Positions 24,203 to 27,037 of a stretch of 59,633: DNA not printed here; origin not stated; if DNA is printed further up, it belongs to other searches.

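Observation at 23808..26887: Two ATGA-coupled proteins with cleavable Sec signal peptides in the tail region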

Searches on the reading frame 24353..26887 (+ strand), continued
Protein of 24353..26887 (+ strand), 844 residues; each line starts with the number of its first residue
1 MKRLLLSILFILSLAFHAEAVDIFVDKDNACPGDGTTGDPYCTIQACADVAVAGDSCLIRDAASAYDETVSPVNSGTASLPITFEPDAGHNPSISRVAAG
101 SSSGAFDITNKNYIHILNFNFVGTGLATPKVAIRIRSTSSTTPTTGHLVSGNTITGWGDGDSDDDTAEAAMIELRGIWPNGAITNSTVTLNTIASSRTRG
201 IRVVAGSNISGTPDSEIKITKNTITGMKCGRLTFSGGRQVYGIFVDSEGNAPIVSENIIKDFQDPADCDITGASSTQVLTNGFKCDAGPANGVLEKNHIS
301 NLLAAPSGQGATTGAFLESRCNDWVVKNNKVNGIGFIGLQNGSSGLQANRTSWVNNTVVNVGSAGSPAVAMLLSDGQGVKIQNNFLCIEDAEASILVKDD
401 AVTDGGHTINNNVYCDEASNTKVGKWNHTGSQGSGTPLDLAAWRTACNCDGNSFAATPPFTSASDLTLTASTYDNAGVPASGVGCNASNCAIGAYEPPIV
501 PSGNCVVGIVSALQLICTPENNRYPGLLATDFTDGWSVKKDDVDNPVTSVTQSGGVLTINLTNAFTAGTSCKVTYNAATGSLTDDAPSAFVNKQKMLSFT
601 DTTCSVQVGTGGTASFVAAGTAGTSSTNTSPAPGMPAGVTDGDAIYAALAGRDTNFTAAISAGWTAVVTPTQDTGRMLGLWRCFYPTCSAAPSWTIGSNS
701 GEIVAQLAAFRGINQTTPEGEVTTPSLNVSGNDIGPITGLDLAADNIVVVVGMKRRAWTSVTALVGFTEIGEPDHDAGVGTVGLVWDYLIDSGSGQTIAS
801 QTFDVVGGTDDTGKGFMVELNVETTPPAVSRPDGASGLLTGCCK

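Call 91: list_cluster_members(proteins=[P0018, P0019, P0023, P0025, P0027, P0028, P0036, P0040, P0016, P0017])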
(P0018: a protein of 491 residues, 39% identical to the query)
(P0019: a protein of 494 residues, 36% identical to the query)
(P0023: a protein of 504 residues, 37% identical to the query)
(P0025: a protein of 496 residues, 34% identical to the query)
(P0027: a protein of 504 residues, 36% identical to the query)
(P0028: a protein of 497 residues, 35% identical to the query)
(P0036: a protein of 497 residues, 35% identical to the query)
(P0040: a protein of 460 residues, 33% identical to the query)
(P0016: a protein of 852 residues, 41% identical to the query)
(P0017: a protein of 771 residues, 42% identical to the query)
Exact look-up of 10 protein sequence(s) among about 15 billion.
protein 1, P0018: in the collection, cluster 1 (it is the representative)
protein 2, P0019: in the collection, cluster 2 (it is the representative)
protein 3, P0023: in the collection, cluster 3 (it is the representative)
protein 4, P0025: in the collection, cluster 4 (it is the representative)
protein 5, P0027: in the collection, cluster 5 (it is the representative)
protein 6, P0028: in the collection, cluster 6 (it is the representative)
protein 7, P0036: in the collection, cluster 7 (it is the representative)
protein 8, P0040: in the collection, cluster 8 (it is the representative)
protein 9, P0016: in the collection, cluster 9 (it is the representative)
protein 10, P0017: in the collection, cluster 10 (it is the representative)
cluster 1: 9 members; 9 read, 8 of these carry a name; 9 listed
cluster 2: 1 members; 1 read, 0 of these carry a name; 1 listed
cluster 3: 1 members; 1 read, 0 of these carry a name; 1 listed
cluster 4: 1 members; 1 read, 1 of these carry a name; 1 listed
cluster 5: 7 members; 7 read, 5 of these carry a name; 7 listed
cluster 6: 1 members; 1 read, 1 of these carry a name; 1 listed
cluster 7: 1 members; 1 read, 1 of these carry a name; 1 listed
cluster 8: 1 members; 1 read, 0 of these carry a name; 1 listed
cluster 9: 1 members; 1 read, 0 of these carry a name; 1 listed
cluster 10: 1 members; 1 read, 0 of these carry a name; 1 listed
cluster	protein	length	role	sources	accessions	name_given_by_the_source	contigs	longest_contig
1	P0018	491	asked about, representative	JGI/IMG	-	parallel beta-helix repeat protein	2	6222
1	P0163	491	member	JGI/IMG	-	parallel beta-helix repeat protein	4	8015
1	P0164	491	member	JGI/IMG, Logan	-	parallel beta-helix repeat protein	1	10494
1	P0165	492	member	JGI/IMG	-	parallel beta-helix repeat protein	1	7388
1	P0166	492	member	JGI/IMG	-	parallel beta-helix repeat protein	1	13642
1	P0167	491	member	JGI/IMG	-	parallel beta-helix repeat protein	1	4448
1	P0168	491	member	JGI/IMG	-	parallel beta-helix repeat protein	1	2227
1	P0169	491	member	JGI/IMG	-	parallel beta-helix repeat protein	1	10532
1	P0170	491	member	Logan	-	-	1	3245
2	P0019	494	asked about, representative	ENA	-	-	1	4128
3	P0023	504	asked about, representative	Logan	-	-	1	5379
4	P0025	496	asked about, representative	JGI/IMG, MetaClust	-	\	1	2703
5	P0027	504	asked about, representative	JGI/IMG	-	parallel beta helix pectate lyase-like protein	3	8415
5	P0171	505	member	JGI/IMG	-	hypothetical protein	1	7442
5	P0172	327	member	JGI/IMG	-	hypothetical protein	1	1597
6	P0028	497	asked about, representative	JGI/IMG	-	Right handed beta helix region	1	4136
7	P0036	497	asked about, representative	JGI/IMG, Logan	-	hypothetical protein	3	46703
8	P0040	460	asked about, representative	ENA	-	-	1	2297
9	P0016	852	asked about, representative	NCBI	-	-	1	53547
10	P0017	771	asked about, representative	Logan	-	-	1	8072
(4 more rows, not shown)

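Call 92: find_encoding_contigs(protein=P0016, flank=8000, max_places=2)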
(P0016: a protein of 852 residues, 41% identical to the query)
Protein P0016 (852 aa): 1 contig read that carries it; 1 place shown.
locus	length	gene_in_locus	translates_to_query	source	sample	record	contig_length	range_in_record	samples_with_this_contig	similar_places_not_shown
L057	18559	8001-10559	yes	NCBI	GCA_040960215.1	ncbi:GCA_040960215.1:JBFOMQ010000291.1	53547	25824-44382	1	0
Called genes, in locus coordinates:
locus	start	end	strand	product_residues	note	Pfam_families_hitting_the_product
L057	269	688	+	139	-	-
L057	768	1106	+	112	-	-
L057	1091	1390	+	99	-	-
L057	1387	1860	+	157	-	-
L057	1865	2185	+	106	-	-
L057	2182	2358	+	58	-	-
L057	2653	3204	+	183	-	-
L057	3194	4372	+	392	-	-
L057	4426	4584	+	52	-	-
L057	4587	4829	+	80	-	-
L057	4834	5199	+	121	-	-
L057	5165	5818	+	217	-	-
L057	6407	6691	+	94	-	-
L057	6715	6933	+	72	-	-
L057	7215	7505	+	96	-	-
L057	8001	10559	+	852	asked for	-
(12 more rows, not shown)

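Call 93: find_encoding_contigs(protein=P0036, flank=8000, max_places=2)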
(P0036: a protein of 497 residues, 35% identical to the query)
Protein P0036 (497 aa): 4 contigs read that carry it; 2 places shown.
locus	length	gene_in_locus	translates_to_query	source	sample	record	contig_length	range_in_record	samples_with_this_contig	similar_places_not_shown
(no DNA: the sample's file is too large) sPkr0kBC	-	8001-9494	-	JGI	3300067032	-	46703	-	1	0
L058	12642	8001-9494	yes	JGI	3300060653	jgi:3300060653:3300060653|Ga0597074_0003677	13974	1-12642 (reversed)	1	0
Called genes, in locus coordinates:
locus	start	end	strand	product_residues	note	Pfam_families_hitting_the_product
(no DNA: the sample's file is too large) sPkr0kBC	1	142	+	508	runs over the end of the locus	PF13229:Beta_helix (weak)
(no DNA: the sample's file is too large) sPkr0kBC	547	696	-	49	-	-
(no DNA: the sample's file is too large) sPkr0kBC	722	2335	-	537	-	PF00501:AMP-binding, PF13193:AMP-binding_C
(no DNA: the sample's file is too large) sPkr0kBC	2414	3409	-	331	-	PF02540:NAD_synthase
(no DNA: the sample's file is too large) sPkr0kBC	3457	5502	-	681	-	PF13522:GATase_6, PF13537:GATase_7, PF00733:Asn_synthase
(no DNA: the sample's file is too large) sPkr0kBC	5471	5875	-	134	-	-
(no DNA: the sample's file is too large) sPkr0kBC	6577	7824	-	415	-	-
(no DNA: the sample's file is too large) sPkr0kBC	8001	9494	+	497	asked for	PF22842:Pel9A-like_beta_helix (weak), PF13229:Beta_helix (weak)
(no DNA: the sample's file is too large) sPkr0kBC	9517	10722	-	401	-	PF13439:Glyco_transf_4, PF13579:Glyco_trans_4_4, PF20706:GT4-conflict (weak), PF00534:Glycos_transf_1, PF13692:Glyco_trans_1_4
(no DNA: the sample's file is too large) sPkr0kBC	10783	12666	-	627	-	PF13522:GATase_6, PF13537:GATase_7, PF12481:DUF3700 (weak), PF00733:Asn_synthase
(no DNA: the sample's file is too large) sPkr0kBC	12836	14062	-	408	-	PF01757:Acyl_transf_3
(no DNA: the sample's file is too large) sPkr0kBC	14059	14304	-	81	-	PF01050:MannoseP_isomer (weak), PF07883:Cupin_2 (weak)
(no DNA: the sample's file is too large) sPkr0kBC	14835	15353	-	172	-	-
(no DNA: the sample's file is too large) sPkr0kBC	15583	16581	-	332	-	PF13489:Methyltransf_23, PF07021:MetW (weak), PF13649:Methyltransf_25, PF13847:Methyltransf_31, PF08241:Methyltransf_11, PF08242:Methyltransf_12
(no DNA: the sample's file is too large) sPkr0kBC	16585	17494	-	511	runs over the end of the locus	PF01943:Polysacc_synt, PF13440:Polysacc_synt_3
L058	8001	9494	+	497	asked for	PF22842:Pel9A-like_beta_helix (weak), PF13229:Beta_helix (weak)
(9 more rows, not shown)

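Call 95: find_encoding_contigs(protein=P0018, flank=8000, max_places=3)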
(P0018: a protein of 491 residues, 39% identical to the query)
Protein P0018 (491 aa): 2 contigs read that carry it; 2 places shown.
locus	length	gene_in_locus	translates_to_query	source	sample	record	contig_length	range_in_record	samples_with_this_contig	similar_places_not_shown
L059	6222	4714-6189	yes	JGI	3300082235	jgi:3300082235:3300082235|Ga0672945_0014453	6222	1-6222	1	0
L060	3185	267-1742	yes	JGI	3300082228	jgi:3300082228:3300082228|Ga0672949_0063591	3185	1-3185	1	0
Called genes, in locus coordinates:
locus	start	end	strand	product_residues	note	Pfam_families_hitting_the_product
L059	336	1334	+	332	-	PF01073:3Beta_HSD, PF01370:Epimerase, PF07993:NAD_binding_4 (faint), PF13460:NAD_binding_10 (weak), PF16363:GDP_Man_Dehyd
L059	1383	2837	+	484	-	PF04932:Wzy_C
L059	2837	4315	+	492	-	PF01943:Polysacc_synt, PF13440:Polysacc_synt_3, PF03023:MurJ (weak), PF01554:MatE (weak)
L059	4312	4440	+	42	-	-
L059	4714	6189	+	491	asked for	PF22842:Pel9A-like_beta_helix, PF05048:NosD (faint), PF13229:Beta_helix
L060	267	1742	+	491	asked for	PF22842:Pel9A-like_beta_helix, PF05048:NosD (faint), PF13229:Beta_helix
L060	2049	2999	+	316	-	PF00535:Glycos_transf_2, PF13641:Glyco_tranf_2_3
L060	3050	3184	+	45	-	?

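Call 96: find_encoding_contigs(protein=P0027, flank=8000, max_places=3)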
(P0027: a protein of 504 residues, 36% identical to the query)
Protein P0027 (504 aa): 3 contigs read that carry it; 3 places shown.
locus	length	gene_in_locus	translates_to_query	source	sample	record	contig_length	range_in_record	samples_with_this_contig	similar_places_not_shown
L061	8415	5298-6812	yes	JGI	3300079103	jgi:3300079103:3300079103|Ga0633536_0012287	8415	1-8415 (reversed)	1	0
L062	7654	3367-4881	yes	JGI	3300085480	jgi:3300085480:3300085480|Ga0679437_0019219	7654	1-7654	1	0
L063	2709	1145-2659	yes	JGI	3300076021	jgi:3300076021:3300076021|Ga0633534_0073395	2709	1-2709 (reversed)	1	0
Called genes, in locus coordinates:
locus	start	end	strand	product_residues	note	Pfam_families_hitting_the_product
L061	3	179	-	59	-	?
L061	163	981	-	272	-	-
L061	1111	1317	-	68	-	-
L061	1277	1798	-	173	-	PF00156:Pribosyltran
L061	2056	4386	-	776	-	PF25778:DUF7948, PF06739:SBBP (faint)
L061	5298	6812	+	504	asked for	PF05048:NosD (faint), PF13229:Beta_helix (faint)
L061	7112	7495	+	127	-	PF02537:CRCB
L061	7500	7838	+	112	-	PF02641:DUF190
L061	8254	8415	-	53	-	?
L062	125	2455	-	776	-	PF25778:DUF7948, PF06739:SBBP (faint)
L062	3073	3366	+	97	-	-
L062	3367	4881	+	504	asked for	PF05048:NosD (faint), PF13229:Beta_helix (faint)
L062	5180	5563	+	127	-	PF02537:CRCB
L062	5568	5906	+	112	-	PF02641:DUF190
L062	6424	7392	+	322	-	PF04055:Radical_SAM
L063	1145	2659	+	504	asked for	PF05048:NosD (faint), PF13229:Beta_helix (faint)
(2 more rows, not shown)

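Call 100: find_encoding_contigs(protein=P0017, flank=8000, max_places=2)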
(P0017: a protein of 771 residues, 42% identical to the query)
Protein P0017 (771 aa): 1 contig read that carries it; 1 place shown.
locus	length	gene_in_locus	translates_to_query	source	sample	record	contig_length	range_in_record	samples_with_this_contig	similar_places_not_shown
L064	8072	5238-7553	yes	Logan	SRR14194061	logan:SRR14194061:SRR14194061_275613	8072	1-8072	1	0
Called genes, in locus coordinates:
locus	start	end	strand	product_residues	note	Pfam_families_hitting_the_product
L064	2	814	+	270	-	?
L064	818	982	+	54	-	-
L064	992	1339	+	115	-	-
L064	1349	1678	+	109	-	-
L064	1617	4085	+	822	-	-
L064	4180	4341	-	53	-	-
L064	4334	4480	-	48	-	-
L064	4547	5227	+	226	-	-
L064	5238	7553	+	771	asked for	PF22842:Pel9A-like_beta_helix, PF13229:Beta_helix (weak)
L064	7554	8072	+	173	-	?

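Call 109: find_encoding_contigs(protein=P0023, flank=8000, max_places=2)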
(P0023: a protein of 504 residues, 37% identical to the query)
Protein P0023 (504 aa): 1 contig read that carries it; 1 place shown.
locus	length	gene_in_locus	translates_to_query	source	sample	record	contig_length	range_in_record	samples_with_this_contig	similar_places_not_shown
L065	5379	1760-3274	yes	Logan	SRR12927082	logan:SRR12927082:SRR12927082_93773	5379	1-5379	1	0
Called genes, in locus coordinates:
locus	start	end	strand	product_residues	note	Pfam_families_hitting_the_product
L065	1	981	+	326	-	?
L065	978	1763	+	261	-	-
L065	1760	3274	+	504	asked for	PF22842:Pel9A-like_beta_helix, PF13229:Beta_helix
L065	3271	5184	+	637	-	PF22842:Pel9A-like_beta_helix, PF05048:NosD (weak), PF13229:Beta_helix, PF13385:Laminin_G_3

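Call 113: search_protein_families(library=ncbifam, proteins=[window:24353-26884:+], max_evalue=0.01)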
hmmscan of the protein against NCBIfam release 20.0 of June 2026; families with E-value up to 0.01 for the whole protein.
window:24353-26884:+ (844 aa): 0 families
